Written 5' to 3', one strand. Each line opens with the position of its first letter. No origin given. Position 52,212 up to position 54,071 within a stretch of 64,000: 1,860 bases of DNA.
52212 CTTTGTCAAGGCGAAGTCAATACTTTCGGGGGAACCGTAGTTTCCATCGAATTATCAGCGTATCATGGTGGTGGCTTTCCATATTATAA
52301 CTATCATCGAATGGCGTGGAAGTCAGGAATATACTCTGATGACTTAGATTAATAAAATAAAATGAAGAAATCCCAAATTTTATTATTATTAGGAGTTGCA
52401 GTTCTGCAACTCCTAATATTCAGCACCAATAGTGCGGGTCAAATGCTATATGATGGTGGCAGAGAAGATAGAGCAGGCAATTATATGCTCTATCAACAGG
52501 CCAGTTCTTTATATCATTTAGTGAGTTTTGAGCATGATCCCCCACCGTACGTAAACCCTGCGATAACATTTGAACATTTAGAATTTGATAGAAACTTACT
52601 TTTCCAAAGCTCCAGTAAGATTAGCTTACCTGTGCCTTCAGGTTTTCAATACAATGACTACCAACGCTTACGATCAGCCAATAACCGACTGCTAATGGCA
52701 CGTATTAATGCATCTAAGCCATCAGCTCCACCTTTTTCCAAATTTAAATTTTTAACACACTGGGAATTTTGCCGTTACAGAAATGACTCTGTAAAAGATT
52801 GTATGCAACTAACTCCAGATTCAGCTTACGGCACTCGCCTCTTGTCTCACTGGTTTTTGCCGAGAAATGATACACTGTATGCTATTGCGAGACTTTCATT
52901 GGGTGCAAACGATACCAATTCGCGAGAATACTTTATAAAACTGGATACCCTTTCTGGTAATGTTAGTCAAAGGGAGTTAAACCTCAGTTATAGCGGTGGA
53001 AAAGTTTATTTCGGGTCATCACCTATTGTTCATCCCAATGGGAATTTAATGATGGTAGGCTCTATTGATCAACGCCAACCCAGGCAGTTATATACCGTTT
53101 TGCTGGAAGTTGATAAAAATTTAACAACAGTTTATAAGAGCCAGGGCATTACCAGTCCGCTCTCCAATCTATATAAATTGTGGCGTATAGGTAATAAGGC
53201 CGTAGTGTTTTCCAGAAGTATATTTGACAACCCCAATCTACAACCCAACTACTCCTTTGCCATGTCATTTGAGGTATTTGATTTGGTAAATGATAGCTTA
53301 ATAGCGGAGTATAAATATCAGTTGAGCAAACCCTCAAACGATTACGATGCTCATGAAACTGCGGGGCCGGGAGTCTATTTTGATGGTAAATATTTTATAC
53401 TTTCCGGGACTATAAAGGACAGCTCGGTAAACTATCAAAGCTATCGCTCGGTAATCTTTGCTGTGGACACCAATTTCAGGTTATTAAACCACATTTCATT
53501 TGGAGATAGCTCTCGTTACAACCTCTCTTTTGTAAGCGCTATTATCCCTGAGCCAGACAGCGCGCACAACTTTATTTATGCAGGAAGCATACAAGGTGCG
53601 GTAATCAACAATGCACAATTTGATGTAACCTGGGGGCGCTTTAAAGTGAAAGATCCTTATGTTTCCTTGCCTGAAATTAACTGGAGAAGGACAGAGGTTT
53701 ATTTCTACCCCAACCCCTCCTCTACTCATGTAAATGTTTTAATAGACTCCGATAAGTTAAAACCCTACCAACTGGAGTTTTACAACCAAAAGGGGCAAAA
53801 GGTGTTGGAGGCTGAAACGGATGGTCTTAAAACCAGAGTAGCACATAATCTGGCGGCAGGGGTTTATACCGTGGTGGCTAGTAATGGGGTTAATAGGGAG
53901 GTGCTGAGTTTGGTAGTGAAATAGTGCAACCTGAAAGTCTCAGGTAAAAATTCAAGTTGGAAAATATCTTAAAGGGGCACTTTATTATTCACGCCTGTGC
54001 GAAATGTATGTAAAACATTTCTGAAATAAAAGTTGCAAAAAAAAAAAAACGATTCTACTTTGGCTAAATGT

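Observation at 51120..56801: Tandem duplication of a mosaic two-gene cassette (lipoprotein plus T9SS-secreted protein) with near-identical ends and divergent cores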

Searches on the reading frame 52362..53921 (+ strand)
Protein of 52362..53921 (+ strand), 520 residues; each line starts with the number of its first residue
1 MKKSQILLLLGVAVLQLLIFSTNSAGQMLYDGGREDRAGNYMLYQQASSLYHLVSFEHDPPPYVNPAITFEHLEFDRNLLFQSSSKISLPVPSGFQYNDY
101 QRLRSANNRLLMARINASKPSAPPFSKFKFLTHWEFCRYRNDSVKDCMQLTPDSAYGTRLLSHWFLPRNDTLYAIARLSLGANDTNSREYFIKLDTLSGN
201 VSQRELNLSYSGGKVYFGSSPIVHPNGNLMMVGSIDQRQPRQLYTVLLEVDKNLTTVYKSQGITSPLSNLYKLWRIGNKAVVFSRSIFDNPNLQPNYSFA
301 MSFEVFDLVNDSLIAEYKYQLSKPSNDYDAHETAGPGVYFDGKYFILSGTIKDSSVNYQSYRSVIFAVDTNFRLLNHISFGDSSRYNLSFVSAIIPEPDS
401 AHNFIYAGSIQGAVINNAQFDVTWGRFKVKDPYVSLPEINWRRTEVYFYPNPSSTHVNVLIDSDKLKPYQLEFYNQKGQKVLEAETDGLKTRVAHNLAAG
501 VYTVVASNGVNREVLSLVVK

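Call 6: search_protein_families(library=pfam, proteins=[window:52362-53921:+], max_evalue=1)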
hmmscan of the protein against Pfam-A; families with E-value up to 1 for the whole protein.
window:52362-53921:+ (520 aa): 1 family
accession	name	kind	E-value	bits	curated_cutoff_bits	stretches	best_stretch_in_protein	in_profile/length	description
PF18962.6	Por_Secre_tail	-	4e-07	30.7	27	1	449-514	2-70/75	Secretion system C-terminal sorting domain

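Call 7: search_protein_families(library=ncbifam, proteins=[window:52362-53921:+], max_evalue=1)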
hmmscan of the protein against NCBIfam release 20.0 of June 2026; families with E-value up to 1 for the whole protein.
window:52362-53921:+ (520 aa): 2 families
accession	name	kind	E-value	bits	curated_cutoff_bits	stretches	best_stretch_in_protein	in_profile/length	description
TIGR04183.1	Por_Secre_tail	domain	1.3e-07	31.5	23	1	449-514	2-66/72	T9SS type A sorting domain-containing protein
NF038113.1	T9SSA_dep_M36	equivalog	0.00012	20.4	885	1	434-511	783-860/869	T9SS-dependent M36 family metallopeptidase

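Call 14: find_homologous_proteins(query=window:52362-53921:+)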
Query window:52362-53921:+ (520 aa): 7 proteins with E <= 0.001 among 8000 candidates.
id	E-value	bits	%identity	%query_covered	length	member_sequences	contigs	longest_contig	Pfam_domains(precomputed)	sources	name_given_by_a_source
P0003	0.0e+0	1181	100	100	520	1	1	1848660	PF18962.8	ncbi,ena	-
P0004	9.6e-264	893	81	95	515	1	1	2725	PF18962.8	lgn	-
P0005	7.3e-170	584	50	99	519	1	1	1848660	PF18962.8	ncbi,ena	-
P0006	5.0e-100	353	37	100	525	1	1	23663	PF18962.8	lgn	-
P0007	1.6e-96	342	38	97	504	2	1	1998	PF18962.8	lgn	-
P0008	3.9e-95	337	36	97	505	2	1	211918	PF18962.8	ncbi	-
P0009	1.4e-93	332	37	97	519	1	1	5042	PF18962.8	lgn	-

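Call 15: find_encoding_contigs(protein=P0008, flank=10000)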
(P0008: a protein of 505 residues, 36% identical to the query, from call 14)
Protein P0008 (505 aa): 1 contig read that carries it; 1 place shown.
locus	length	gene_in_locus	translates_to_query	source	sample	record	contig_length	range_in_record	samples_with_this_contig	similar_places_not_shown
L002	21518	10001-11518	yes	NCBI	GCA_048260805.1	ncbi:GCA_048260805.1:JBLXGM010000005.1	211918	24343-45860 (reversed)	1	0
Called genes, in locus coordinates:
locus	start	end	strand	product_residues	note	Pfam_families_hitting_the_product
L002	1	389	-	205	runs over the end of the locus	-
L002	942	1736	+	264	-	PF00106:adh_short, PF08659:KR, PF13561:adh_short_C2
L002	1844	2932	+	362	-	PF13669:Glyoxalase_4 (faint), PF00903:Glyoxalase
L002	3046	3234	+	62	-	PF10047:DUF2281 (weak)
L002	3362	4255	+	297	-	PF00535:Glycos_transf_2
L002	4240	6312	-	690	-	PF03924:CHASE, PF00512:HisKA, PF02518:HATPase_c, PF00072:Response_reg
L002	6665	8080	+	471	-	PF01554:MatE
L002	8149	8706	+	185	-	PF03352:Adenine_glyco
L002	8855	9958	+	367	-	-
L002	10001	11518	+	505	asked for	PF18962:Por_Secre_tail (weak)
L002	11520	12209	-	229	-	PF00814:TsaD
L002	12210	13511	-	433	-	PF25917:BSH_RND, PF25935:BSH_LcnD (weak), PF25881:HH_YBHG (weak), PF25876:HH_MFP_RND (weak), PF25990:Beta-barrel_YknX, PF26002:Beta-barrel_AprE (weak), PF25975:CzcB_C (weak), PF25989:YknX_C (weak), +3 more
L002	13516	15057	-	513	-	PF02321:OEP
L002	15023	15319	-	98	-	-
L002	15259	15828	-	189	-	PF04238:DUF420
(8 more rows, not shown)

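Call 16: find_encoding_contigs(protein=P0006, flank=10000)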
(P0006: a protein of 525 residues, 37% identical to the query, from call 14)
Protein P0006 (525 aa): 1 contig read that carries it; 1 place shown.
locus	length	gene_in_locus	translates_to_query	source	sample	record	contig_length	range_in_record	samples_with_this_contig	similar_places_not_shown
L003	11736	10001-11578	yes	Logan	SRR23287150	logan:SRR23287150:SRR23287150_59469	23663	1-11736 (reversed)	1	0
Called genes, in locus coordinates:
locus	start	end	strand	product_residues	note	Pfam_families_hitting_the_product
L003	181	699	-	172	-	-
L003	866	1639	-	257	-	PF03976:PPK2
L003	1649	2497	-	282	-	PF03976:PPK2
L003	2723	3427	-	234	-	PF14329:DUF4386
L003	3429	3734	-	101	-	-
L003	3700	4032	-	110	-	PF12650:DUF3784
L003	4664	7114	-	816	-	PF26549:Tricorn_N (weak), PF02129:Peptidase_S15, PF12697:Abhydrolase_6 (weak), PF00326:Peptidase_S9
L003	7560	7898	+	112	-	-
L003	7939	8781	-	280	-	PF01027:Bax1-I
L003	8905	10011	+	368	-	-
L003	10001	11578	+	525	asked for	PF18962:Por_Secre_tail (weak)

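Call 17: find_encoding_contigs(protein=P0004, flank=10000)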
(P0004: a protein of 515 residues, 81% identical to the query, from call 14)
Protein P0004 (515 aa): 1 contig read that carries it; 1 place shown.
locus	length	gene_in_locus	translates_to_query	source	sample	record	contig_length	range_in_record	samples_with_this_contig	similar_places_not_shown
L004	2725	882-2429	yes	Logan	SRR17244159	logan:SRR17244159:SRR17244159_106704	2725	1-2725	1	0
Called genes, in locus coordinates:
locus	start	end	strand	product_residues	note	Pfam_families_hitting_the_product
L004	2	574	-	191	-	?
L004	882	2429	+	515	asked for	PF18962:Por_Secre_tail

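Call 18: find_encoding_contigs(protein=P0009, flank=10000)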
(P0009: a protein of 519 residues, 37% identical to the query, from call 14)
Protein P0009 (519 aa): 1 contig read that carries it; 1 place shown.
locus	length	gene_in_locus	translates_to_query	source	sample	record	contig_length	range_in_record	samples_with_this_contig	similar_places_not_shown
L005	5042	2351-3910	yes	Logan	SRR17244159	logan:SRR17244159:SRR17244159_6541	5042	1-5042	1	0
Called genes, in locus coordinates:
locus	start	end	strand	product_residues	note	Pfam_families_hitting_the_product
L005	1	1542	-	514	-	?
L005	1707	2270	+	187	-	PF03352:Adenine_glyco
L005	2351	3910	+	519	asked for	PF18962:Por_Secre_tail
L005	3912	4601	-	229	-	PF00814:TsaD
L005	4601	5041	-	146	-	?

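Call 22: find_related_loci(query=A3, collection=genome_contigs, flank=10000)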
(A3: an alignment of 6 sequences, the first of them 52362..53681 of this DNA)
Query A3 (440 aa) in genome_contigs; peptide patterns used: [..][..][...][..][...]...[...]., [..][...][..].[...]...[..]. (x = any residue, [..] = any of these).
16 stretches matched a pattern, but none encodes a relative of the query by tblastn (E <= 1e-3).

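Call 35: search_protein_representatives(alignment_id=A3)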
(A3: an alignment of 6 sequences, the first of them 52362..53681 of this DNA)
Query: 6 sequences, 436 profile positions. Proteins with E-value up to 0.001 (for the whole library): 21; up to 1e-10: 17; up to 1e-30: 11. The best 21 are listed.
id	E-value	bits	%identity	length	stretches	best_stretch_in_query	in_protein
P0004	4.4e-209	710.9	-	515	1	4-436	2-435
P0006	2.8e-188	642.3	-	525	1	2-436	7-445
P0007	2.1e-153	527.4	-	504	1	25-435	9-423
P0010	7.6e-98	344.4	-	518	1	12-435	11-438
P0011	5.6e-78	278.9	-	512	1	3-428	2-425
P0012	2.7e-48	181.1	-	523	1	11-427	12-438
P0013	1.7e-39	152.1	-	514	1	14-427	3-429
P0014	4.1e-39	150.8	-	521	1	12-424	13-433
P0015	1.7e-36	142.2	-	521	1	10-431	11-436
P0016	6.6e-35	136.9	-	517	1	6-431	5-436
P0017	8.3e-31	123.4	-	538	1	4-423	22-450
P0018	6.5e-27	110.6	-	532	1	7-431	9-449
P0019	4.2e-26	107.9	-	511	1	17-434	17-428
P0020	7.4e-23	97.2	-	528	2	218-430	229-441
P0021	1.7e-20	89.5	-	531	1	17-423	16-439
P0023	7.9e-16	74.1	-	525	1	6-432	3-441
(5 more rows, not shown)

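Call 36: search_protein_families(library=pfam, proteins=[P0010, P0011, P0012, P0013, P0014, P0015, P0017, P0018, P0021, P0023], max_evalue=0.01)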
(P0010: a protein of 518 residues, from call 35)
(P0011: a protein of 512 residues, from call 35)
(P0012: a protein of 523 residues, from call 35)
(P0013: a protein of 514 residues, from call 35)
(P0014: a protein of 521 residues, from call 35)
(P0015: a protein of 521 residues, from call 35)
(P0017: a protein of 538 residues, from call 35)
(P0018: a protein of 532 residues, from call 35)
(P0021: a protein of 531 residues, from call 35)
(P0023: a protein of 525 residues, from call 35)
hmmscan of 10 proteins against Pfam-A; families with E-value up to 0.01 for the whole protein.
P0010 (518 aa): 1 family
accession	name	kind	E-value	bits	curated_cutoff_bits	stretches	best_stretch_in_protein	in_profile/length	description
PF18962.6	Por_Secre_tail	-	5.2e-08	33.5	27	1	447-511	1-69/75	Secretion system C-terminal sorting domain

P0011 (512 aa): 2 families
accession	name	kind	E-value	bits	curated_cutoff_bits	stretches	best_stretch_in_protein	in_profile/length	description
PF18962.6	Por_Secre_tail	-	3.6e-09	37.2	27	1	440-510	1-74/75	Secretion system C-terminal sorting domain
PF14900.11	DUF4493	-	0.0014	19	27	1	456-504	25-76/226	Domain of unknown function (DUF4493)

P0012 (523 aa): 1 family
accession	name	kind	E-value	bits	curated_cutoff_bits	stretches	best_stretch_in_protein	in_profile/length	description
PF18962.6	Por_Secre_tail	-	1.7e-07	31.9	27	1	454-515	1-65/75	Secretion system C-terminal sorting domain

P0013 (514 aa): 2 families
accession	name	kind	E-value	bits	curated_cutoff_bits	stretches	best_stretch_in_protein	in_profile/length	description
PF18962.6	Por_Secre_tail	-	7.7e-07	29.8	27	1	445-506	1-65/75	Secretion system C-terminal sorting domain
PF13585.12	CHU_C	-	0.0039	17.7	27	0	450-502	14-69/86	CHU_C Type IX secretion signal domain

P0014 (521 aa): 1 family
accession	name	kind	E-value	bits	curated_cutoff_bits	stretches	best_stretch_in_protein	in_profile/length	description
PF18962.6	Por_Secre_tail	-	5.3e-08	33.5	27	1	452-513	1-65/75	Secretion system C-terminal sorting domain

P0015 (521 aa): 1 family
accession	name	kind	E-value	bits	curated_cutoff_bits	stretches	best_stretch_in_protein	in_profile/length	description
PF18962.6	Por_Secre_tail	-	6e-11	42.9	27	1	449-520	1-75/75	Secretion system C-terminal sorting domain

P0017 (538 aa): 2 families
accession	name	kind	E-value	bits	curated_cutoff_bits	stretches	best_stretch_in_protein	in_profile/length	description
PF18962.6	Por_Secre_tail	-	2.3e-06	28.2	27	1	470-530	1-64/75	Secretion system C-terminal sorting domain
PF13585.12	CHU_C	-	0.0086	16.6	27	0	478-525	17-67/86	CHU_C Type IX secretion signal domain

P0018 (532 aa): 1 family
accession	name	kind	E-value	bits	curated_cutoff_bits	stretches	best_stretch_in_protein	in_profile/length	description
PF18962.6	Por_Secre_tail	-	2.9e-07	31.1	27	1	462-525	1-66/75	Secretion system C-terminal sorting domain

P0021 (531 aa): 1 family
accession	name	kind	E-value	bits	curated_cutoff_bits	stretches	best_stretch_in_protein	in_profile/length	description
PF18962.6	Por_Secre_tail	-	7.3e-08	33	27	1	457-529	1-74/75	Secretion system C-terminal sorting domain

P0023 (525 aa): 1 family
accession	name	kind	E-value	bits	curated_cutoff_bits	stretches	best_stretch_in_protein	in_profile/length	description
PF18962.6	Por_Secre_tail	-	3.5e-08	34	27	1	455-519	1-67/75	Secretion system C-terminal sorting domain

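Call 37: find_encoding_contigs(protein=P0010, flank=6000, max_places=3)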
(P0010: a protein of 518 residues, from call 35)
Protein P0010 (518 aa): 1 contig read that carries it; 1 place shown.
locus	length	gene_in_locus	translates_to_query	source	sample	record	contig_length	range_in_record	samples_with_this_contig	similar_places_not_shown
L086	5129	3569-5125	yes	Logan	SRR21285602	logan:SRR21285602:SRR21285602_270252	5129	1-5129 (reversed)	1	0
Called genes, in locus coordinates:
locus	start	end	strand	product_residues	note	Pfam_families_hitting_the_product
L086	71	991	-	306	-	PF19420:DDAH_eukar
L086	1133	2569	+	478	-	PF00291:PALP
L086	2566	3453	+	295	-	PF19420:DDAH_eukar, PF02274:ADI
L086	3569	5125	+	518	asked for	PF18962:Por_Secre_tail (weak)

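Call 38: predict_structure(alignment_id=A6)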
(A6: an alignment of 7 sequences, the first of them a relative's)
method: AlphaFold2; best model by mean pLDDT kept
length: 520 residues; sequences in the alignment: 7
mean_pLDDT: 63.7   pTM: 0.60
mean pLDDT of the five models: 63.7, 60.9, 60.6, 60.0, 58.8
residues with pLDDT >= 90: 10; 70-90: 196; 50-70: 184; < 50: 130
segments of 3 or more residues with pLDDT < 50: 1-38, 58-66, 90-108, 115-131, 141-143, 331-334, 356-358, 382-386, 412-419, 437-453, 463-465
pLDDT, mean of each block of 10 residues (from residue 1): 46 37 29 40 61 54 47 66 63 42 43 46 39 58 59 57 73 76 64 80 86 82 84 78 81 90 66 82 75 67 85 84 62 58 77 56 77 74 50 66 70 42 67 52 33 54 60 86 75 74 76 62
secondary structure, 60 per line:
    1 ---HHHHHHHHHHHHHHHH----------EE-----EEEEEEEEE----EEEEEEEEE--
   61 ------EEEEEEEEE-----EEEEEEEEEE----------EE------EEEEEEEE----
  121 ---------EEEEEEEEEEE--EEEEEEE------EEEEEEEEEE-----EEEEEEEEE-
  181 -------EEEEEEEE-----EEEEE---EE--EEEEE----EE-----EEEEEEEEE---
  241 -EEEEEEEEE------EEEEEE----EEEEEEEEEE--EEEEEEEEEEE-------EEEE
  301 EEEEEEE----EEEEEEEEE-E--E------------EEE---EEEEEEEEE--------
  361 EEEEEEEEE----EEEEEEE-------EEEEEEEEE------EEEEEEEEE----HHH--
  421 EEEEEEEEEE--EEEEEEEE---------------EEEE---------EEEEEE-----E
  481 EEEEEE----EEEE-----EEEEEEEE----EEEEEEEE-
elements in order: H4-19 E37-45 E50-58 E67-75 E81-90 E109-116 E130-140 E143-149 E156-165 E171-179 E188-195 E201-205 E213-217 E229-237 E242-250 E257-262 E267-276 E279-289 E297-307 E312-320 E338-340 E344-352 E361-369 E374-380 E388-396 E403-411 E421-430 E433-440 E456-459 E469-474 E480-486 E491-494 E500-507 E512-519

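Call 42: fold_search(model_id=the predicted structure, library=pdb)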
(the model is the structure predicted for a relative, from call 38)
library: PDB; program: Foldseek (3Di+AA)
matches with E <= 10: 1099; with E <= 0.001: 240
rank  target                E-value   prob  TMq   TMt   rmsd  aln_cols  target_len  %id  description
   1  9dwv_A                5.7e-07  1.00  0.20  0.14  20.7       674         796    9  Ternary complex of CRBN-DDB1-PPIL4 RRM domain with FPFT-2216 (released 2025-08-06)
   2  6zqd_UU               6.2e-07  1.00  0.20  0.13  23.8       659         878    9  Cryo-EM structure of the 90S pre-ribosome from Saccharomyces cerevisiae, state Post-A1 (released 2020-09-23)
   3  7fh8                  7.8e-07  1.00  0.41  0.34   8.1       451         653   13  Friedel-Crafts alkylation enzyme CylK mutant H391A (released 2022-02-16)
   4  9g33_UQ               7.8e-07  1.00  0.24  0.17  19.9       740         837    8  Stalled 90S - Utp23-Krr1-deltaC3 (released 2025-06-18)
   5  7fh6                  9.8e-07  1.00  0.41  0.35  10.0       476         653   12  Friedel-Crafts alkylation enzyme CylK (released 2022-02-16)
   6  8t1y                  9.8e-07  1.00  0.37  0.39  14.8       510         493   11  Crystal Structure of Porphyromonas gingivalis Sialidase (PG_0352) Bound to Neu5Ac2en (DANA) (released 2023-10-04)
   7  8x8n_B                1.3e-06  1.00  0.37  0.52  14.6       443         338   12  Cryo-EM structure of the octreotide-bound Somatostatin receptor 5-Gi protein complex (released 2024-06-12)
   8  8t1z                  1.5e-06  1.00  0.39  0.40  13.7       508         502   12  Crystal Structure of Porphyromonas gingivalis Sialidase (PG_0352) Bound to Neu5Ac (NANA) (released 2023-10-04)
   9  7d4i_AG               1.5e-06  1.00  0.20  0.15  22.7       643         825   10  Cryo-EM structure of 90S small ribosomal precursors complex with the DEAH-box RNA helicase Dhr1 (State F) (released 2021-10-06)
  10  7mqa_LQ               1.5e-06  1.00  0.18  0.12  22.6       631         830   10  Cryo-EM structure of the human SSU processome, state post-A1 (released 2021-09-22)
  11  9e2g_2C               1.9e-06  1.00  0.21  0.18  17.4       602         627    8  Cryo-EM structure of 48 nm repeat of microtubule doublet from T. brucei flagellum (released 2025-03-12)
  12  8feb                  2.7e-06  1.00  0.37  0.39  14.2       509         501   12  Crystal Structure of Porphyromonas gingivalis Sialidase (PG_0352) (released 2023-10-04)
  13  1wcq_A                2.8e-06  1.00  0.38  0.33  14.2       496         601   11  Mutagenesis of the Nucleophilic Tyrosine in a Bacterial Sialidase to Phenylalanine. (released 2005-10-12)
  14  8wca_B                3.2e-06  1.00  0.34  0.49  11.8       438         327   13  Cryo-EM structure of the PEA-bound hTAAR1-Gs complex (released 2023-12-27)
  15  1ms8_B                3.5e-06  1.00  0.37  0.32  17.4       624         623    8  Triclinic form of Trypanosoma cruzi trans-sialidase, in complex with 3-deoxy-2,3-dehydro-N-acetylneuraminic acid (DANA (released 2003-03-25)
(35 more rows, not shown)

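Call 54: search_solved_structures(query=A3, max_evalue=10)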
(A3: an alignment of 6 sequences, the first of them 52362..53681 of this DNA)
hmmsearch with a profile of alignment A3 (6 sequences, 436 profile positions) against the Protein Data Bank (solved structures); distinct sequences matched with E-value up to 10: 1.
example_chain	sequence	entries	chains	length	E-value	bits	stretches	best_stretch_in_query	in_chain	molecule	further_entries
1xm8_A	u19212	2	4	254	1.3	10.7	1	360-417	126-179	glyoxalase II | Putative hydroxyacylglutathione hydrolase 2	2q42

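Call 55: find_encoding_contigs(protein=P0011, flank=8000, max_places=3)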
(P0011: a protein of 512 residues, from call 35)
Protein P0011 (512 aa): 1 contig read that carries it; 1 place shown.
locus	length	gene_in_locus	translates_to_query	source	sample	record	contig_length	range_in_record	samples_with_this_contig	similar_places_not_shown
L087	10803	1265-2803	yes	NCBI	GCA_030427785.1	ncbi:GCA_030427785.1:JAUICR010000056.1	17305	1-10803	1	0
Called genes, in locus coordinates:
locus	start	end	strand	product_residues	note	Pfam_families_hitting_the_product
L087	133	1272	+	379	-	-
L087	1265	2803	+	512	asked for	PF18962:Por_Secre_tail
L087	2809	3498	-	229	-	PF00814:TsaD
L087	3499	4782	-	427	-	PF25919:BSH_CusB (faint), PF25917:BSH_RND, PF25973:BSH_CzcB (weak), PF25876:HH_MFP_RND (weak), PF25893:HH_CzcB (weak), PF25990:Beta-barrel_YknX, PF26002:Beta-barrel_AprE (weak), PF25989:YknX_C (weak), +2 more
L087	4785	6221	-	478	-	PF02321:OEP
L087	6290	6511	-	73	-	-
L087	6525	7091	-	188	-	PF04238:DUF420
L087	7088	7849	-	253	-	PF02630:SCO1-SenC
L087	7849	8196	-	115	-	PF03626:COX4_pro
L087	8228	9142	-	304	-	PF00510:COX3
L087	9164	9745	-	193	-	PF00510:COX3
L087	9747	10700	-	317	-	PF01040:UbiA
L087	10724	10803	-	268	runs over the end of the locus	PF00459:Inositol_P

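Call 56: find_encoding_contigs(protein=P0012, flank=8000, max_places=3)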
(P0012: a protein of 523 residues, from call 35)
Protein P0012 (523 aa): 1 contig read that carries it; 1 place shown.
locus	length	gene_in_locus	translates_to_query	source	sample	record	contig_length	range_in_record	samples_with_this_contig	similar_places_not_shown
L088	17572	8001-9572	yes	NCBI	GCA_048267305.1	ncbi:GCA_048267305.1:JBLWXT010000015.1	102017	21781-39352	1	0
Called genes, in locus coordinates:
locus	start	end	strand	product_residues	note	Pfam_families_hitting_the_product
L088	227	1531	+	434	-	PF23019:DUF7033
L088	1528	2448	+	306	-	-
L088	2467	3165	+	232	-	PF00702:Hydrolase, PF13419:HAD_2, PF13242:Hydrolase_like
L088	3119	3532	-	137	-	-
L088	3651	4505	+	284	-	-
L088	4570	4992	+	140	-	-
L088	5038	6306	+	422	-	-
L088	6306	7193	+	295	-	-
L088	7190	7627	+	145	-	-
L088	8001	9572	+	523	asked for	PF18962:Por_Secre_tail (weak)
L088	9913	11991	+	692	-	PF13567:DUF4131, PF03772:Competence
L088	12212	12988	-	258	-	PF19293:CdaA_N, PF02457:DAC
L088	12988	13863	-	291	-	PF00809:Pterin_bind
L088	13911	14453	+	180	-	PF07659:DUF1599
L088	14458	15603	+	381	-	PF07291:MauE, PF07681:DoxX (weak)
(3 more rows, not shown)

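Call 67: find_related_loci(query=A3, collection=metagenome_contigs, flank=10000)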
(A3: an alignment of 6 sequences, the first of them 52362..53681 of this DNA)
Query A3 (440 aa) in metagenome_contigs; peptide patterns used: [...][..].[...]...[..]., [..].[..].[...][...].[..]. (x = any residue, [..] = any of these).
261 stretches matched a pattern, but none encodes a relative of the query by tblastn (E <= 1e-3).

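Call 68: find_encoding_contigs(protein=P0003, flank=3000, max_places=4)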
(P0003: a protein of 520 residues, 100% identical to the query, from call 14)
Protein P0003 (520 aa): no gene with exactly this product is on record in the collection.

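Call 77: search_protein_families(library=padloc, proteins=[P0003, P0005], max_evalue=0.1)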
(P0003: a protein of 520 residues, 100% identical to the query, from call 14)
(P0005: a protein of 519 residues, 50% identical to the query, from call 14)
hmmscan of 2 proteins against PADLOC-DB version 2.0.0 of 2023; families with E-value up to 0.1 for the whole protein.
P0003 (520 aa): 0 families

P0005 (519 aa): 0 families
